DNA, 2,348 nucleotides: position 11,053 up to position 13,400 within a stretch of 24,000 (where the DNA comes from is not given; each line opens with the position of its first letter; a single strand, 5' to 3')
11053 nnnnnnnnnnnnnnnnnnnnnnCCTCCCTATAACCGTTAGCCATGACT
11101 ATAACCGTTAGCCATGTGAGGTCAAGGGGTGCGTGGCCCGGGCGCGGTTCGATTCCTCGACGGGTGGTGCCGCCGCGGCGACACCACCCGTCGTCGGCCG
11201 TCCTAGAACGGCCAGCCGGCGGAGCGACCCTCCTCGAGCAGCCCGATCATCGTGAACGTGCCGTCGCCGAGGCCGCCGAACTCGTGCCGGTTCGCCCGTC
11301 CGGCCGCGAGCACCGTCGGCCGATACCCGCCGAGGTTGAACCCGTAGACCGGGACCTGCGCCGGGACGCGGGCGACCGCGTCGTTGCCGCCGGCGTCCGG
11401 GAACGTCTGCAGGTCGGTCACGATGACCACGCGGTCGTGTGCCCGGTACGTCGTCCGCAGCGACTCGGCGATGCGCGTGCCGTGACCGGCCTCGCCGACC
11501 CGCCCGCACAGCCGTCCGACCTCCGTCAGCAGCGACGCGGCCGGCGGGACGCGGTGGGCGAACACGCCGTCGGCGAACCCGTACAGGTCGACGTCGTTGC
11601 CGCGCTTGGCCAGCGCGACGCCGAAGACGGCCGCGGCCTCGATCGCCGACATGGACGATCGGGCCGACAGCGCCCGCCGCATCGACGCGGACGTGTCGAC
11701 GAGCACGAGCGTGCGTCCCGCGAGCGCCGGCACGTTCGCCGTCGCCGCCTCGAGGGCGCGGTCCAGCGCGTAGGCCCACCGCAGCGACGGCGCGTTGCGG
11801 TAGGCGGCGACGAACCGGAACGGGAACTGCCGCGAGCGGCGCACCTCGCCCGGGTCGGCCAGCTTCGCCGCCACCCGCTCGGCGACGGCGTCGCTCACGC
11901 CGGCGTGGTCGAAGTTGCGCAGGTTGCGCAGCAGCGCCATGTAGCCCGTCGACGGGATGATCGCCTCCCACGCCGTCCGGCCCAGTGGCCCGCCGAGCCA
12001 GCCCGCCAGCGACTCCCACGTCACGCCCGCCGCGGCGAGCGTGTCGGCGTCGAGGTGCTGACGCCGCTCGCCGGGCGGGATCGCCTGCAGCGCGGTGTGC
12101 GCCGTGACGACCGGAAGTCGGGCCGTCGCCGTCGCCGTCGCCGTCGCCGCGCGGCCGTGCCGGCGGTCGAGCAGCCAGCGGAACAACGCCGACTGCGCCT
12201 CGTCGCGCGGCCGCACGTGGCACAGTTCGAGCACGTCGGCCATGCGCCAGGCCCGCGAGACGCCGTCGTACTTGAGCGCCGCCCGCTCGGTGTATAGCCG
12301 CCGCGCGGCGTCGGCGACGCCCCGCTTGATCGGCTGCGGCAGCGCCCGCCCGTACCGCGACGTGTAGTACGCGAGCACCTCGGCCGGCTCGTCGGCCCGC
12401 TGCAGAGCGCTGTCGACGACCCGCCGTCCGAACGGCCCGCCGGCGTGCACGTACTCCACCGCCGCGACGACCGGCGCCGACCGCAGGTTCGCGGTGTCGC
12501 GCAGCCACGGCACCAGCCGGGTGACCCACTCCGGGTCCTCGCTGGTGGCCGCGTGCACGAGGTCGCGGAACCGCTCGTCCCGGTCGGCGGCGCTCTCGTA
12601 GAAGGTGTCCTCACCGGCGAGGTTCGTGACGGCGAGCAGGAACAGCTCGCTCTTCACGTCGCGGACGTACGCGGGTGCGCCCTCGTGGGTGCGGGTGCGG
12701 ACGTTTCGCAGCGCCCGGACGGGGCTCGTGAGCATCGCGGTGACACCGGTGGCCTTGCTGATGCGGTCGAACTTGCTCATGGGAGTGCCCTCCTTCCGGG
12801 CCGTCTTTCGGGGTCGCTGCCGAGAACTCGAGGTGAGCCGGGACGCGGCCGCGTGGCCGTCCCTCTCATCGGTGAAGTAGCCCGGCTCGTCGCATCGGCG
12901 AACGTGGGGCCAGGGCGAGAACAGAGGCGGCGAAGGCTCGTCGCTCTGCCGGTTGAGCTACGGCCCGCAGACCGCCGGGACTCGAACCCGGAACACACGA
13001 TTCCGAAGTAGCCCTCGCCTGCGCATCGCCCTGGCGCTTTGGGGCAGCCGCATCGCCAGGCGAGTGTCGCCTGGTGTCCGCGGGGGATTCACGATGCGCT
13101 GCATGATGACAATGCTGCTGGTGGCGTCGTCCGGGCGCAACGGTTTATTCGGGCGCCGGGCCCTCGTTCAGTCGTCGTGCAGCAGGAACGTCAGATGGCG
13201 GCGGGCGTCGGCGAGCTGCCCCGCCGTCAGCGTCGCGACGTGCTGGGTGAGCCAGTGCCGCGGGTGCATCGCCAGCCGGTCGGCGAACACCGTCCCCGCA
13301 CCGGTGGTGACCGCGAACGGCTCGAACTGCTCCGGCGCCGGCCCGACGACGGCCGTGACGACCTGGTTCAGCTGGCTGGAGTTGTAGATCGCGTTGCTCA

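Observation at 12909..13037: Unannotated, circularly permuted tRNA-like Y RNA (YrlA-type) just upstream of a Ro60/Rsr gene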

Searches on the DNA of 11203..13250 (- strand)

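Call 4: search_rna_families(source=window, start=12700, end=13250, threshold=evalue, max_evalue=10, show_alignments=5)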
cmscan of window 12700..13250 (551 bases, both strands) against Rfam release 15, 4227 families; matches with E-value up to 10: 5.
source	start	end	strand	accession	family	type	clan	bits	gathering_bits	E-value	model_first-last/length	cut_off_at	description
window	12909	13032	-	RF02553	YrlA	Gene; sRNA;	-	43.2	69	2.5e-08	1-114/114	no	Y RNA-like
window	12886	12986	-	RF02169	PVT1_6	Gene; lncRNA;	-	17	45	1.3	1-113/113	no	Pvt1 oncogene conserved region 6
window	12968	13010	-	RF01684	mascRNA-menRNA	Gene;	-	15.9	42.5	2.2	1-56/56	no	MALAT1-associated small cytoplasmic RNA/MEN beta RNA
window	13184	13239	+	RF01523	TB10Cs1H2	Gene; snRNA; snoRNA; HACA-box;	-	14.4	50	5.7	1-63/63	no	Trypanosomatid snoRNA TB10Cs1H2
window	12779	12863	+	RF02128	GNAS-AS1_2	Gene; lncRNA;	-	13.8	47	9.6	1-118/118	no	GNAS antisense RNA 1 conserved region 2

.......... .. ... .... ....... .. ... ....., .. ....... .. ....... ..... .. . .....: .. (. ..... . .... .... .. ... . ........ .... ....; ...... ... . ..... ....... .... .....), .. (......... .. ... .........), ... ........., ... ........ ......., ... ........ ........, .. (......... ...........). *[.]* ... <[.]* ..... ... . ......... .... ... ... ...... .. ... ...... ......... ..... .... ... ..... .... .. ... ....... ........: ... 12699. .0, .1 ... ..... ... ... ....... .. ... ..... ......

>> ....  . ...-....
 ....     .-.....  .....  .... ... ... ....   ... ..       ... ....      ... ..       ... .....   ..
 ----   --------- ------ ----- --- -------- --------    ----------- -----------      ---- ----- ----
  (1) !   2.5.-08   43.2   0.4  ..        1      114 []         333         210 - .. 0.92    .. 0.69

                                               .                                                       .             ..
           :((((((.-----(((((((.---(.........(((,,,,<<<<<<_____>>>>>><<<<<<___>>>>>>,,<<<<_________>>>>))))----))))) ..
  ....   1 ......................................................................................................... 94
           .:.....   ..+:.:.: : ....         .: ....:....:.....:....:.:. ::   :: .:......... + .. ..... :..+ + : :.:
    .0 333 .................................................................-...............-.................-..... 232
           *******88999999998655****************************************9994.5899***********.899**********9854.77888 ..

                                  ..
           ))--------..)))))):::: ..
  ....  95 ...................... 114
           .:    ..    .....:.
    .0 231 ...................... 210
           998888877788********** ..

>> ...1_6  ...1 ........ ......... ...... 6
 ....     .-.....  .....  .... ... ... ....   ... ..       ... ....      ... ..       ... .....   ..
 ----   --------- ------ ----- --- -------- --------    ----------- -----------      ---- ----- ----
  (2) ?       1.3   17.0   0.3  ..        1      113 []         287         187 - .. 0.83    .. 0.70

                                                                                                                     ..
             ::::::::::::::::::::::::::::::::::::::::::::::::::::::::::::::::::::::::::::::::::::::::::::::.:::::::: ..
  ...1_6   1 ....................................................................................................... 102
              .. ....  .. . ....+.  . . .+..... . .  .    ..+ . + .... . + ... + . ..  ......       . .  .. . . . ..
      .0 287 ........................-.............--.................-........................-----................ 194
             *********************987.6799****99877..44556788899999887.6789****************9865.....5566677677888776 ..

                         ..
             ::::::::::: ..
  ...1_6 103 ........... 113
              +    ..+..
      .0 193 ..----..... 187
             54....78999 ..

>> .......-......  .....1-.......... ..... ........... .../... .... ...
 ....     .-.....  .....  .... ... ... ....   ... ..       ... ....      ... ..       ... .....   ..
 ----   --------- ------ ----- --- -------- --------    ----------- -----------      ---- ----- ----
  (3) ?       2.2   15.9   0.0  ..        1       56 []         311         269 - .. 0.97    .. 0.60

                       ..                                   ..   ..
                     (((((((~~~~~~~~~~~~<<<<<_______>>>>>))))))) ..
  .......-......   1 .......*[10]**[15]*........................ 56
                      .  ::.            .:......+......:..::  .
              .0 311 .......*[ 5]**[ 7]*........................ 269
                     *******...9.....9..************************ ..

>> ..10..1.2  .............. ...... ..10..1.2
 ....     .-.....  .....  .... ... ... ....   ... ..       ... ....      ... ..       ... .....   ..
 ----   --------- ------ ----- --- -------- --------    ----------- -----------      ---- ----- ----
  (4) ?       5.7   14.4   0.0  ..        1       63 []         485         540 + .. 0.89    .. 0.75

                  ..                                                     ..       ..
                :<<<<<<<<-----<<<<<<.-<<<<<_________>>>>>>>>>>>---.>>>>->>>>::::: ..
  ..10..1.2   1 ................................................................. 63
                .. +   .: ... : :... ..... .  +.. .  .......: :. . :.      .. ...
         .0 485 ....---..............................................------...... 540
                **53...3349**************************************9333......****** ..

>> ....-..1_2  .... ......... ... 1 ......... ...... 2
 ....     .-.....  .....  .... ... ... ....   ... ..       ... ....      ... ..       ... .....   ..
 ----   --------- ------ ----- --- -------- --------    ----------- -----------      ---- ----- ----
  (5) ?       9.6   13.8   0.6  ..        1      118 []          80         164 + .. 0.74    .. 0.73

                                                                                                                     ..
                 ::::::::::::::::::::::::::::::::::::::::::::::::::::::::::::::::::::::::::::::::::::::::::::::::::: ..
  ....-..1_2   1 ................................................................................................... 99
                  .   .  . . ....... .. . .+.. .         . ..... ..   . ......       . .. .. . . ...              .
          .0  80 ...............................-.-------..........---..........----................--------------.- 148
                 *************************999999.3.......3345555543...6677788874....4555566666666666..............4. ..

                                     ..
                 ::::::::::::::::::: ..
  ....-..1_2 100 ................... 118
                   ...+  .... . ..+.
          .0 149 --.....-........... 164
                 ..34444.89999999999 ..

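Call 44: build_rna_model(alignment_id=A1, structure=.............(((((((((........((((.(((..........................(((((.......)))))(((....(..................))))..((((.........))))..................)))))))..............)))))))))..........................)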
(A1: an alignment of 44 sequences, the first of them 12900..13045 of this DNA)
Model R1 built from alignment A1 (44 sequences, 204 columns); structure: as given.
model positions 169; base pairs 29; branch points 2; effective number of sequences 5.27; information 0.59 bits per position. Calibrated on 0.2 Mb of random sequence (short: E-values are rough).
structure used (alignment columns):
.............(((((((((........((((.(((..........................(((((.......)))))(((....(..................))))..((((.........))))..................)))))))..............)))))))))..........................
